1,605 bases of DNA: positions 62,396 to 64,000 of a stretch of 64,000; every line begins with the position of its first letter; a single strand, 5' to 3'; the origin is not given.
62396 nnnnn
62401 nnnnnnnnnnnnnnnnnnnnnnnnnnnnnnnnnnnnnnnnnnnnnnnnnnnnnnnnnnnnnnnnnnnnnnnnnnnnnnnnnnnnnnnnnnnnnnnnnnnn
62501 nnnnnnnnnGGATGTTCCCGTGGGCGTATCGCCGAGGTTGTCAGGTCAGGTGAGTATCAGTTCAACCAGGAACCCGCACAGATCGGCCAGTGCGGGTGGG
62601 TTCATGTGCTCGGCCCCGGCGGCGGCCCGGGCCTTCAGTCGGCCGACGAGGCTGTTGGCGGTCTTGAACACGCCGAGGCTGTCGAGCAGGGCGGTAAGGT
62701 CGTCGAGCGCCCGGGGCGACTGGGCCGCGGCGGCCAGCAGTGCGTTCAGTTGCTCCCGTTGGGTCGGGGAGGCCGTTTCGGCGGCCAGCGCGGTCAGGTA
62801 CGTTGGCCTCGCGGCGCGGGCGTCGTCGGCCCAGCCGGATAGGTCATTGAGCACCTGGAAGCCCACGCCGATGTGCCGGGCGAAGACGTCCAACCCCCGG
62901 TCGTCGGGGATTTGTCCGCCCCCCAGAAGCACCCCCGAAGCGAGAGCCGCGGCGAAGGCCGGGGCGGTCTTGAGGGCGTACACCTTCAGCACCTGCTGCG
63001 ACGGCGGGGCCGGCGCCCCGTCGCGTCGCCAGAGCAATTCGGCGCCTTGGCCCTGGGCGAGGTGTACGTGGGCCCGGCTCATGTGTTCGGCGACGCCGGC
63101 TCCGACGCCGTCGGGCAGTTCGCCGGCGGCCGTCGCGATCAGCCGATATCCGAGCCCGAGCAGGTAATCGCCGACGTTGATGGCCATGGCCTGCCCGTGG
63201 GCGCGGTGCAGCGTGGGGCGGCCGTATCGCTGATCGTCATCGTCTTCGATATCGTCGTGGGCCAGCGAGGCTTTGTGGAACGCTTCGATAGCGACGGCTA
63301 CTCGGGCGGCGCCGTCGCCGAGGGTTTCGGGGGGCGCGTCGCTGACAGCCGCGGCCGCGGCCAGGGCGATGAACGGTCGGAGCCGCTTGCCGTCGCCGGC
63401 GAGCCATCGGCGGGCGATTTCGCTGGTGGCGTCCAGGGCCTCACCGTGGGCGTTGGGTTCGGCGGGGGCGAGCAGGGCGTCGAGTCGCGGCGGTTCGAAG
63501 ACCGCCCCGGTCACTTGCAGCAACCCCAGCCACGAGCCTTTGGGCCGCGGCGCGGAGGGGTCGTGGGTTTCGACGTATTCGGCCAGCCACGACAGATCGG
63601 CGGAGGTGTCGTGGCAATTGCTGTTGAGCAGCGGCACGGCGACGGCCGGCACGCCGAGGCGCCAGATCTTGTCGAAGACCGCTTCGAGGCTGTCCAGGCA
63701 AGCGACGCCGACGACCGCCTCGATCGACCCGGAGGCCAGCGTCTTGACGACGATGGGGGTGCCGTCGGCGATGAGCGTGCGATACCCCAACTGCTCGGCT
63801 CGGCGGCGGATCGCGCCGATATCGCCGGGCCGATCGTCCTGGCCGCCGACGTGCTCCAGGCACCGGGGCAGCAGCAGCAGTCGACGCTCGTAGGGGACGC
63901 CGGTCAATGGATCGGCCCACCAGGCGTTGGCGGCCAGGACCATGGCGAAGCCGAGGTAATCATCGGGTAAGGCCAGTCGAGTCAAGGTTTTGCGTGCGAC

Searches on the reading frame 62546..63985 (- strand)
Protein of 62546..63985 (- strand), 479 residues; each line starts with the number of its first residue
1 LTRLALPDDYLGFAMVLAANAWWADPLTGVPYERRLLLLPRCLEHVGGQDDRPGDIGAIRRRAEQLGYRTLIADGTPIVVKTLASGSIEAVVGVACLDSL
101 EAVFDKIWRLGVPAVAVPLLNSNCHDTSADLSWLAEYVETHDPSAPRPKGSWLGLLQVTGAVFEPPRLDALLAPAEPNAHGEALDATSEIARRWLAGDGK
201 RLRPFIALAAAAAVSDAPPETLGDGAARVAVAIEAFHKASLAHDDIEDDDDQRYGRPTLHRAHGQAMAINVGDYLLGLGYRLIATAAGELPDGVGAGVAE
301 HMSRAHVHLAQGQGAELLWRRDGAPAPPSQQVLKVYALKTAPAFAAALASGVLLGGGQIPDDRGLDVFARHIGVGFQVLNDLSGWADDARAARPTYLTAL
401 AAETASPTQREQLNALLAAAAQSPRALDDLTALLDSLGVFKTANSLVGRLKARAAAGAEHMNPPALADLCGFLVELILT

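Call 35: search_protein_families(library=pfam, proteins=[window:62546-63985:-], max_evalue=0.001)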
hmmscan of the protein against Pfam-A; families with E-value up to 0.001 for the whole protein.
window:62546-63985:- (479 aa): 2 families
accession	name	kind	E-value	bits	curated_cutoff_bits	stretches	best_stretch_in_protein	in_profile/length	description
PF00348.22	polyprenyl_synt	-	6.7e-37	127.5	27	1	189-430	6-247/251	Polyprenyl synthetase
PF01976.22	DUF116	-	1.2e-16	61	25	1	55-137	72-154/155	Protein of unknown function DUF116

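Call 66: search_protein_families(library=ncbifam, proteins=[window:62546-63985:-], max_evalue=0.001)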
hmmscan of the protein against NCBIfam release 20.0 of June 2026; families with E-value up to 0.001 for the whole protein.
window:62546-63985:- (479 aa): 16 families
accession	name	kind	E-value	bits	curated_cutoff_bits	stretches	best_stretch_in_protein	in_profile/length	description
NF041169.1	f2_encap_cargo4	exception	9.3e-32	110.6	450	1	196-463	47-314/334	family 2 encapsulin nanocompartment cargo protein polyprenyl transferase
NF045485.1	FPPsyn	subfamily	5.7e-26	91.3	275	1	195-383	33-218/288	farnesyl diphosphate synthase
NF040698.1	IdsA_Meth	equivalog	1.3e-23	83.7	468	1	196-383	39-220/328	short chain isoprenyl diphosphate synthase IdsA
NF041003.1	GGPP_syn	equivalog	6.8e-23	81.3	500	1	189-396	30-231/326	geranylgeranyl diphosphate synthase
NF008140.0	PRK10888.1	equivalog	1.3e-20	73.9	412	1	195-389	40-220/323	octaprenyl diphosphate synthase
NF045685.1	GGPPSynCrtE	equivalog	1.9e-19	69.8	460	1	192-382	35-222/293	geranylgeranyl diphosphate synthase CrtE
NF045549.1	GGPPsyn_IdsB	equivalog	3.5e-17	62.5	475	1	198-395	64-252/346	geranylgeranyl diphosphate synthase IdsB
TIGR02749.1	prenyl_cyano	equivalog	9.3e-16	57.7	383.2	1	193-386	38-220/322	solanesyl diphosphate synthase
TIGR02748.1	GerC3_HepT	equivalog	4.1e-15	55.7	456.55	1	185-382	29-212/319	heptaprenyl diphosphate synthase component II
NF040789.2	gerfarn_diphsyn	equivalog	4.8e-15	55.6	560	1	189-382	36-236/345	geranylfarnesyl diphosphate synthase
NF045628.1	HxpDPsynlarge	equivalog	7.6e-13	48.1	500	1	190-285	26-116/311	hexaprenyl-diphosphate synthase large subunit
NF007877.0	PRK10581.1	equivalog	7.9e-13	48.2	321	1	199-383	44-226/299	(2E,6E)-farnesyl diphosphate synthase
NF040627.1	GFPS_Meth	equivalog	3.1e-12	46.5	600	1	198-383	39-208/285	geranylfarnesyl diphosphate synthase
NF042417.1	NPPPS_Mycobact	equivalog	7.5e-11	41.6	600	1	189-383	46-226/335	nonaprenyl/(2E,6E)-farnesyl/geranylgeranyl diphosphat synthase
NF040936.1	hexpp_archaea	equivalog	2.6e-07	30.2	400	1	193-285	35-122/275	hexaprenyl pyrophosphate synthase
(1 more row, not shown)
